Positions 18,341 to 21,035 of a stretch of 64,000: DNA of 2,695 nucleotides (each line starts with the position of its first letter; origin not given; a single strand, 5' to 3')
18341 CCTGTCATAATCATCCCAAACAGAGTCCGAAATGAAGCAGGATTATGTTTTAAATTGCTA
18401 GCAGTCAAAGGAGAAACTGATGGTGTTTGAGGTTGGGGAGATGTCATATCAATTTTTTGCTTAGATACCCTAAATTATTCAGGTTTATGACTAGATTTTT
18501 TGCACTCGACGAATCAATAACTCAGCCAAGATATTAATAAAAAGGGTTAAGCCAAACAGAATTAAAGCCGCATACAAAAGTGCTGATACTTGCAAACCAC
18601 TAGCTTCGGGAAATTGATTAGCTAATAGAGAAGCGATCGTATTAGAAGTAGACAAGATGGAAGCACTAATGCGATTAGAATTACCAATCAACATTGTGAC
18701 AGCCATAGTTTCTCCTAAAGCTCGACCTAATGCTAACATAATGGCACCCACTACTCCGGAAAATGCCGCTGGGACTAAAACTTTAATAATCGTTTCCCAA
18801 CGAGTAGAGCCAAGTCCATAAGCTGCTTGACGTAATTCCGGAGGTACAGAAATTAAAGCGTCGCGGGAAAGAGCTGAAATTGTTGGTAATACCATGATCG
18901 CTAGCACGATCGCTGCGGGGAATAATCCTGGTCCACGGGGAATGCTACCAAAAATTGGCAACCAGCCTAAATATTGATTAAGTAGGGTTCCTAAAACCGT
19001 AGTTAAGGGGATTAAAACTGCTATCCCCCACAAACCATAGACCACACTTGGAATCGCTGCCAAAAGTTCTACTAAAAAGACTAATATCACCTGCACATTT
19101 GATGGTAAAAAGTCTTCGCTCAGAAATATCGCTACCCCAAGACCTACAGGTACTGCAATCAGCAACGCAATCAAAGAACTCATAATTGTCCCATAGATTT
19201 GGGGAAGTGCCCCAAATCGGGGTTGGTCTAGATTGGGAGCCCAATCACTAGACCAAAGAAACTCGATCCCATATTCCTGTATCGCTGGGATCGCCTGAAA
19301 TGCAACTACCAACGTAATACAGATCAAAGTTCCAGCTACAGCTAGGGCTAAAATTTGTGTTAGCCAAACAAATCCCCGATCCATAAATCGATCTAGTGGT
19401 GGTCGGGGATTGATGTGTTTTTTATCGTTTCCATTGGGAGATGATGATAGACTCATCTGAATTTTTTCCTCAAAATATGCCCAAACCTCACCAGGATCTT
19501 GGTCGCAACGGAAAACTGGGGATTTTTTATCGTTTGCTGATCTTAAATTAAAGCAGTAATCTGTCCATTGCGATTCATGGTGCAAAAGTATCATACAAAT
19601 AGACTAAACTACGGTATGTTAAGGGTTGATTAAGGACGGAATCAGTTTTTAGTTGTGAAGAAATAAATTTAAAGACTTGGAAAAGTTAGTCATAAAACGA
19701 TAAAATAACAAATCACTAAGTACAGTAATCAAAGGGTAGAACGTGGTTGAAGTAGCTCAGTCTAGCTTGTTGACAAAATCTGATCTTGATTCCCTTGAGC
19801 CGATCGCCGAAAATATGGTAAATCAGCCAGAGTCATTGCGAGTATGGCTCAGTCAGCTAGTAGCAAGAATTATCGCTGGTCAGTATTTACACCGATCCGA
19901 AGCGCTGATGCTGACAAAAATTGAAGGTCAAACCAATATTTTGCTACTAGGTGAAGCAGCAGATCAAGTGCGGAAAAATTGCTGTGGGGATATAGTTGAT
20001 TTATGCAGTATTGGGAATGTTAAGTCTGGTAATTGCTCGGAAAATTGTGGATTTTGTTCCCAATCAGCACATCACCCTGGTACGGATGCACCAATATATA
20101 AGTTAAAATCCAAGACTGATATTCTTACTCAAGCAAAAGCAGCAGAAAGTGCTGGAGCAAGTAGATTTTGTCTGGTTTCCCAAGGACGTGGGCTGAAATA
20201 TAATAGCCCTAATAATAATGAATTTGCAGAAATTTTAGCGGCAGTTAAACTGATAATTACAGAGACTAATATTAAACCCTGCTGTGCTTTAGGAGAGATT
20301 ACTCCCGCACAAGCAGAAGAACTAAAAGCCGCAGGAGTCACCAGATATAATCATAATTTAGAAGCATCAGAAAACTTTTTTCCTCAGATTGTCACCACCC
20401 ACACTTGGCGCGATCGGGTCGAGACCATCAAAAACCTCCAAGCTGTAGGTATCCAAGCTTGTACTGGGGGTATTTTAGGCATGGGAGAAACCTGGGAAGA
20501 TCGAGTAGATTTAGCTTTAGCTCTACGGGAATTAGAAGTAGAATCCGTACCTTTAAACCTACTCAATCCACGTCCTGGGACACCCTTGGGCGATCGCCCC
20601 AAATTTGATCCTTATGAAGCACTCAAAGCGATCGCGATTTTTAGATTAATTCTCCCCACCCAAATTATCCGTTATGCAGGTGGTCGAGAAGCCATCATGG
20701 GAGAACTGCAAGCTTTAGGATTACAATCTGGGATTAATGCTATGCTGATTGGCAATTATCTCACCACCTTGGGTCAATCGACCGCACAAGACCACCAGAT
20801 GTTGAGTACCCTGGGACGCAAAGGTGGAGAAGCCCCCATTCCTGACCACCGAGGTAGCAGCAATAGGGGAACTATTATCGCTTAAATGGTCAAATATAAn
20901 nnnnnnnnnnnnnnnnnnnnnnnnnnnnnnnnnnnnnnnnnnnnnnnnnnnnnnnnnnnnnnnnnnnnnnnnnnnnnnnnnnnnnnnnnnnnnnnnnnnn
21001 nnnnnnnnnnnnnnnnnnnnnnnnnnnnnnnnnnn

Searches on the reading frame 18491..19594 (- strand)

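Call 28: search_protein_families(library=pfam, proteins=[window:18491-19594:-], max_evalue=0.001)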
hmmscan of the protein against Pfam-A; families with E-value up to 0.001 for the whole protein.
window:18491-19594:- (367 aa): 1 family
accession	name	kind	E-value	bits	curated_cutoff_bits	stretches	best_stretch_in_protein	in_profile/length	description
PF00528.27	BPD_transp_1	-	1.8e-15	57.6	26.4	1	159-365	9-183/184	Binding-protein-dependent transport system inner membrane component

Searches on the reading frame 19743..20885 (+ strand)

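Call 28: search_protein_families(library=pfam, proteins=[window:19743-20885:+], max_evalue=0.001)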
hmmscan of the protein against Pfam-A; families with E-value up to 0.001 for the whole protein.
window:19743-20885:+ (380 aa): 2 families
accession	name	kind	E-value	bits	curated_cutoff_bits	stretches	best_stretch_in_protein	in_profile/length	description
PF06968.18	BATS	-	1e-24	87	22.2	1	270-358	1-86/88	Biotin and Thiamin Synthesis associated domain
PF04055.27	Radical_SAM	-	4e-21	76.3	29.5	1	95-258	4-163/166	Radical SAM superfamily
